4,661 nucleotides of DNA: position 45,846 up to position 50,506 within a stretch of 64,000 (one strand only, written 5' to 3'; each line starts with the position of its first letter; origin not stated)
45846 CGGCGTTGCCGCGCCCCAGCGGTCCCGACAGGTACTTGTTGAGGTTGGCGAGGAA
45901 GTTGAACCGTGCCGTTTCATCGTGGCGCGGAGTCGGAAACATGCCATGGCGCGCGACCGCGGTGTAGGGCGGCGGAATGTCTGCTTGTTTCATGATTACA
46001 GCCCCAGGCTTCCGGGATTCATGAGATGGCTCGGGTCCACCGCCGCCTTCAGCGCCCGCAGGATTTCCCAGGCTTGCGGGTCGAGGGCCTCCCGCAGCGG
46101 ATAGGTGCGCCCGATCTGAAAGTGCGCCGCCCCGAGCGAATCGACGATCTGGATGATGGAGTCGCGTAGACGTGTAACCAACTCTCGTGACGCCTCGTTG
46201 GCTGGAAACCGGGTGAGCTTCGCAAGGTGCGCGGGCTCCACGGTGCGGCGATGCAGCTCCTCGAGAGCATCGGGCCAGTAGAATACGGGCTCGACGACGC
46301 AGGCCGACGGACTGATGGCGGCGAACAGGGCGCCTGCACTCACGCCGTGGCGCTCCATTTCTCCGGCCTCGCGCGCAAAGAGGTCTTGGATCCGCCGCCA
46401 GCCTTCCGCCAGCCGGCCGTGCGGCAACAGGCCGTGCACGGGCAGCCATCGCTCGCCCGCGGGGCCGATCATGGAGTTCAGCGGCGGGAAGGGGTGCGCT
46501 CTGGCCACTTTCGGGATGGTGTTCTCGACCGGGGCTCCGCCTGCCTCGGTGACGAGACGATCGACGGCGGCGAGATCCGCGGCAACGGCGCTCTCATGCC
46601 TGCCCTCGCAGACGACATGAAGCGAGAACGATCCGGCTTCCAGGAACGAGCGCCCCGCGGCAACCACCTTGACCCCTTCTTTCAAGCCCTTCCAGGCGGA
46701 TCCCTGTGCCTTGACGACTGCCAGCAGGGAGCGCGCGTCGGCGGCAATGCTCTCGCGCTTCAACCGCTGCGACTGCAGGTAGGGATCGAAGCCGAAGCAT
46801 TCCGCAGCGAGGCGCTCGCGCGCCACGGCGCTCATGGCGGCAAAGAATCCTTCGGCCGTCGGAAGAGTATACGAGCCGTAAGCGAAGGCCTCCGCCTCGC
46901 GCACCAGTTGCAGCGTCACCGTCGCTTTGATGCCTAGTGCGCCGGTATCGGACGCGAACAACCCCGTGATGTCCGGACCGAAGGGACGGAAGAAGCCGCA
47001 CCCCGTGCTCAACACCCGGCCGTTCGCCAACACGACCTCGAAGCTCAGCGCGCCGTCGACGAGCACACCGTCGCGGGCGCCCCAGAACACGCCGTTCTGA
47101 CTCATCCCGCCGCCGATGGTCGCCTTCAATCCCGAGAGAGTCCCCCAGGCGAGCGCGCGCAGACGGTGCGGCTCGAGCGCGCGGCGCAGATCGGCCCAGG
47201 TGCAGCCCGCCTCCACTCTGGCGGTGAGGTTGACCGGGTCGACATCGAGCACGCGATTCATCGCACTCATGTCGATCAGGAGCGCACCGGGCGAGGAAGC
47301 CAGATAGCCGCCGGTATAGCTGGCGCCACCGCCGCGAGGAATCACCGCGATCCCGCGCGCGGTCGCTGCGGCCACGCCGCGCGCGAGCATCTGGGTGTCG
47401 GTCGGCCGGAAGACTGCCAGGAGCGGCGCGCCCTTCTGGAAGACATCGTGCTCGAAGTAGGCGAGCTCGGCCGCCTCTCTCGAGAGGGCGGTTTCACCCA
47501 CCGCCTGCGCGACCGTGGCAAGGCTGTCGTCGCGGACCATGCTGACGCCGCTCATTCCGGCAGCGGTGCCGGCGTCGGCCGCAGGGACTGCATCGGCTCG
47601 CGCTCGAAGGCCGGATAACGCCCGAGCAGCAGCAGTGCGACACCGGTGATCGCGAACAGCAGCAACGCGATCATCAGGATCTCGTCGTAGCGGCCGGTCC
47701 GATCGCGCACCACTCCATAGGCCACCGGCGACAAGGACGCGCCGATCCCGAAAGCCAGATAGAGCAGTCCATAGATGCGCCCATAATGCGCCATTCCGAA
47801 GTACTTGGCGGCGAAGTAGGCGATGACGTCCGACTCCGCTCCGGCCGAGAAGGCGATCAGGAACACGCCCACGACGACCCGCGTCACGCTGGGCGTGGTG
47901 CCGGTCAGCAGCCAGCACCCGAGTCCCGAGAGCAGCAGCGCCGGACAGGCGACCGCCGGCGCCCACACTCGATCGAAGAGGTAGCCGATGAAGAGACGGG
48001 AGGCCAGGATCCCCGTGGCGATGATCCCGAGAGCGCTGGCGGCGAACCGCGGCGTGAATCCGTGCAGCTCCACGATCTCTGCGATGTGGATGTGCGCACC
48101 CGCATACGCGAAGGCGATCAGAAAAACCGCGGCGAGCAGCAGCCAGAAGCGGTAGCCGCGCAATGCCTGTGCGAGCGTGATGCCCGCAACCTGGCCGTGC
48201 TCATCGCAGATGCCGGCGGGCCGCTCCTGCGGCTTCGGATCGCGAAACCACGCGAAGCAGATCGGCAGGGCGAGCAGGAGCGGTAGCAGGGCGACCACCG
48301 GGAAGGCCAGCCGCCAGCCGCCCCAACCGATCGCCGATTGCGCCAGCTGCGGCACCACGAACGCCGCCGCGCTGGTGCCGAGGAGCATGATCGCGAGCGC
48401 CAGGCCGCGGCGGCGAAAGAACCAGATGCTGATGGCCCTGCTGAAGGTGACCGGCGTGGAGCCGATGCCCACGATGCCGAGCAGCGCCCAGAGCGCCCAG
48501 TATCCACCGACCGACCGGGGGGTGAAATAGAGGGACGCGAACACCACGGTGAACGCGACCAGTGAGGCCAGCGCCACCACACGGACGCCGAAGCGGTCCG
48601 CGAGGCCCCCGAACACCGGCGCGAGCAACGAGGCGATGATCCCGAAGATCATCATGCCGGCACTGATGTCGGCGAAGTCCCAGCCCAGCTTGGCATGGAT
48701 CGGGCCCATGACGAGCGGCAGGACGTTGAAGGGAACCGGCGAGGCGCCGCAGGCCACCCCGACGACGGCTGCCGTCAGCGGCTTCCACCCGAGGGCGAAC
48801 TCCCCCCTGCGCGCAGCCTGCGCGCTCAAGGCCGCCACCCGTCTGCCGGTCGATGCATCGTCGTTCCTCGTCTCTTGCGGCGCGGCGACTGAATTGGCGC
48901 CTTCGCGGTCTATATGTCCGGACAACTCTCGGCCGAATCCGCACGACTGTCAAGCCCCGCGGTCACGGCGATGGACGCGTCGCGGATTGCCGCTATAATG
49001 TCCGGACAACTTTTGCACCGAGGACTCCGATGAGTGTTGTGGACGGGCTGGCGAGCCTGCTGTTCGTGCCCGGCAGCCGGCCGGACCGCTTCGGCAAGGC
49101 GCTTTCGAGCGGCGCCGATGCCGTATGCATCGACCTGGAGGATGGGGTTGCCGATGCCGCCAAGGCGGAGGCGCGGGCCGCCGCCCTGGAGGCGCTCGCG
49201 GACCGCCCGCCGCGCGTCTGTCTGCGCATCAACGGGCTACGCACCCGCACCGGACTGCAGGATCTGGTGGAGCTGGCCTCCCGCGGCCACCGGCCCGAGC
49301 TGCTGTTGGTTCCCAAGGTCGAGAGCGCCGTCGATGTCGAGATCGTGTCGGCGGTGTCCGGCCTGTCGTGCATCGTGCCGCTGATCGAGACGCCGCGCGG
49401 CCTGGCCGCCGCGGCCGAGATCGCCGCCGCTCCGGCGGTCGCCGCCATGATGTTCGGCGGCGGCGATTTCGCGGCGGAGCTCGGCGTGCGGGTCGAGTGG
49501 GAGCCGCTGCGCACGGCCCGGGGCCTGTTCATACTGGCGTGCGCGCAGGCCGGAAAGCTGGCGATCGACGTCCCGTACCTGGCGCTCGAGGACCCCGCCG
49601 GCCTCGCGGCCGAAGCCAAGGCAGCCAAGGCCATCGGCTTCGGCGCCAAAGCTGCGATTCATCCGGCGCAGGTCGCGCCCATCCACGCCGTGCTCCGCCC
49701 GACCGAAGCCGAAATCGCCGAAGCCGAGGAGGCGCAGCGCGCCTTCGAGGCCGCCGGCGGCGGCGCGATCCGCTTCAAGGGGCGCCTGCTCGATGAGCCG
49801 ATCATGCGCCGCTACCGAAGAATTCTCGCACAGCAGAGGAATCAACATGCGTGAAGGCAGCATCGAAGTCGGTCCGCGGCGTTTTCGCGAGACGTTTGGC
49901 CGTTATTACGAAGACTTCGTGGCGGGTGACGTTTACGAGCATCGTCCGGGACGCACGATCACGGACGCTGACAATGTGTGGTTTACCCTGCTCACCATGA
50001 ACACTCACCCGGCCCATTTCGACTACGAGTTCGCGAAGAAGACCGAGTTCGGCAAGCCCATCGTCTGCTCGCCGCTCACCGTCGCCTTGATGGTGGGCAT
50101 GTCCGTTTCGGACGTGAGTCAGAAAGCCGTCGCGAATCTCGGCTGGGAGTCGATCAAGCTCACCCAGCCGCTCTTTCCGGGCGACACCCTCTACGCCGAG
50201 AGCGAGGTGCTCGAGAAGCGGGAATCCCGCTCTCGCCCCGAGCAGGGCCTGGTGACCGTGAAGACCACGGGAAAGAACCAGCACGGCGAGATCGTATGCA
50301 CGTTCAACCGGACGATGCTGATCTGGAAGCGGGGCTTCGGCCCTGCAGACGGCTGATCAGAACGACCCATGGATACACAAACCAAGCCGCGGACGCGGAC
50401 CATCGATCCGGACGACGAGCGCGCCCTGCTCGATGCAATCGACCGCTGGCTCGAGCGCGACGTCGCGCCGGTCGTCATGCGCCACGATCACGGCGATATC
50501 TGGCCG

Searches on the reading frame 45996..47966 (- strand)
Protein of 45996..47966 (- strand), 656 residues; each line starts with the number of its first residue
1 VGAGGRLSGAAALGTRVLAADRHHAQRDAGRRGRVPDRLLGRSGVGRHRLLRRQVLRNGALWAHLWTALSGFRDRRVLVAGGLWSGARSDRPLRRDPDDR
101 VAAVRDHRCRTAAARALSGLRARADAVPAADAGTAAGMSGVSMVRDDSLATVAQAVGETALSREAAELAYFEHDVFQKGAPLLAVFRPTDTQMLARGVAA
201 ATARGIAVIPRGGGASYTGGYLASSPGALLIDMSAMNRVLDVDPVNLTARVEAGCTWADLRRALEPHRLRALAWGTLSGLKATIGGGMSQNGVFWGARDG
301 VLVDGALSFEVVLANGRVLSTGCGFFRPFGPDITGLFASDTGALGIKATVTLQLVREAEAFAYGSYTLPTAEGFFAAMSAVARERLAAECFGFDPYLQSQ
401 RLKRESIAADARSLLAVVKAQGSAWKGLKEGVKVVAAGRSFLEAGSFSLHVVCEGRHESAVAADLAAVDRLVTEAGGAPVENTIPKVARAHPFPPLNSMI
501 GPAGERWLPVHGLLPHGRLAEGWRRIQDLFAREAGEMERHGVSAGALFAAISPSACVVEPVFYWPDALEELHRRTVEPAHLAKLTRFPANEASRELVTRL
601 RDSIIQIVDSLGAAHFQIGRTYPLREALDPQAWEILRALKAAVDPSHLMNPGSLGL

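Call 26: search_protein_families(library=pfam, proteins=[window:45996-47966:-], max_evalue=0.0001)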
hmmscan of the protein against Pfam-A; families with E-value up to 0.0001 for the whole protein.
window:45996-47966:- (656 aa): 2 families
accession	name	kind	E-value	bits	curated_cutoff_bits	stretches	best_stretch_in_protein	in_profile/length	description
PF01565.28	FAD_binding_4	-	1.9e-27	96.1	26.4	1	184-321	3-138/139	FAD binding domain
PF02913.24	FAD-oxidase_C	-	1.7e-05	25.1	21.2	0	624-653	218-247/248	FAD linked oxidases, C-terminal domain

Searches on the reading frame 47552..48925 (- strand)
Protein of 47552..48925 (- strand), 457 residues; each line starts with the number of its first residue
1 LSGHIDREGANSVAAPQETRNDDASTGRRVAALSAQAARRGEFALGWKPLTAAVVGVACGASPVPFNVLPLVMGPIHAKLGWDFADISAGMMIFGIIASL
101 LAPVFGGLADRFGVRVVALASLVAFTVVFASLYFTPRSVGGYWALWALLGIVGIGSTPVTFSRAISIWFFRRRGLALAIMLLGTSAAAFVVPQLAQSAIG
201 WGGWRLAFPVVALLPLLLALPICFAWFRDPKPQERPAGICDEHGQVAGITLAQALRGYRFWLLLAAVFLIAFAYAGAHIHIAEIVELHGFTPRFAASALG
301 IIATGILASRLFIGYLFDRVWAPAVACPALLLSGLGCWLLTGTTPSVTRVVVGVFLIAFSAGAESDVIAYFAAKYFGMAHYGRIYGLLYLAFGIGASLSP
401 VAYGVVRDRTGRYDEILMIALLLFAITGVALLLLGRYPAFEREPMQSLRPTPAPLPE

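Call 26: search_protein_families(library=pfam, proteins=[window:47552-48925:-], max_evalue=0.0001)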
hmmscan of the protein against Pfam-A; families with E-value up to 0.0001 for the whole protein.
window:47552-48925:- (457 aa): 2 families
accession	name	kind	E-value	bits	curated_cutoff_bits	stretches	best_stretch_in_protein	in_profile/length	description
PF07690.21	MFS_1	-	6.9e-33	114.4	33.4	1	68-400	14-347/347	Major Facilitator Superfamily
PF12832.13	MFS_1_like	-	6.5e-05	22.6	25.2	0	83-149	32-98/373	MFS_1 like family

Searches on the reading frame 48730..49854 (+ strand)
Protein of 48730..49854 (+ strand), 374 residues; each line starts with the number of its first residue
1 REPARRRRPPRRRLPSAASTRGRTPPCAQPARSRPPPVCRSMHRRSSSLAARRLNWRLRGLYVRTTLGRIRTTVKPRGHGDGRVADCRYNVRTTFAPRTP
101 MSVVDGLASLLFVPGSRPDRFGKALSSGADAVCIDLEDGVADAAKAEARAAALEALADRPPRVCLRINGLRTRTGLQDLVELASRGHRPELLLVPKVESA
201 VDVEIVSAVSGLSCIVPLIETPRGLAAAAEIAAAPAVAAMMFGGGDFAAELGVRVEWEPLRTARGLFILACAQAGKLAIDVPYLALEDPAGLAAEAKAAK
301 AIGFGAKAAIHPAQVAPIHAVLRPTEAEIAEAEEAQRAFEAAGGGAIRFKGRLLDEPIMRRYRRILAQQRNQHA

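Call 26: search_protein_families(library=pfam, proteins=[window:48730-49854:+], max_evalue=0.0001)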
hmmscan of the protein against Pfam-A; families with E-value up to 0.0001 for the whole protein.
window:48730-49854:+ (374 aa): 2 families
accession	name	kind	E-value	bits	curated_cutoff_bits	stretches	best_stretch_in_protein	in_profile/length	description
PF03328.21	HpcH_HpaI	-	4.7e-32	111.5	25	1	109-312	2-221/221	HpcH/HpaI aldolase/citrate lyase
PF15617.12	C-C_Bond_Lyase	-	8.4e-09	35.5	28.4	1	291-338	237-284/320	C-C_Bond_Lyase of the TIM-Barrel fold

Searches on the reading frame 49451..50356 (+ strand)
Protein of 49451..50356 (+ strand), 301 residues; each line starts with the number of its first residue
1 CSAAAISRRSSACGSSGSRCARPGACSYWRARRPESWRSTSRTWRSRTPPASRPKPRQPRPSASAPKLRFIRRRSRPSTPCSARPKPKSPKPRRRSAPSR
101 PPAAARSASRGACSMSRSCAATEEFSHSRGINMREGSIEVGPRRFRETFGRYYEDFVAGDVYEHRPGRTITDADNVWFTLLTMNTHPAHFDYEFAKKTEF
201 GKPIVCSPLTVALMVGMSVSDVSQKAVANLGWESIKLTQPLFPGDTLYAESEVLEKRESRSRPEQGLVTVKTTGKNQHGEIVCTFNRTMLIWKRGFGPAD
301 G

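Call 26: search_protein_families(library=pfam, proteins=[window:49451-50356:+], max_evalue=0.0001)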
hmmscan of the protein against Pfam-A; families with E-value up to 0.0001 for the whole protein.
window:49451-50356:+ (301 aa): 3 families
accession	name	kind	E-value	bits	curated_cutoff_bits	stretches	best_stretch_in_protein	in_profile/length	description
PF19315.5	MC_hydratase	-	1e-24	87.8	26.5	1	149-300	20-173/353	Mesaconyl-CoA hydratase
PF01575.25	MaoC_dehydratas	-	3.4e-23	82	27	1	158-274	6-121/123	MaoC like domain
PF13452.11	FAS1_DH_region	-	1.9e-07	31.7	22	1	182-284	26-131/132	FAS1-like, dehydratase domain region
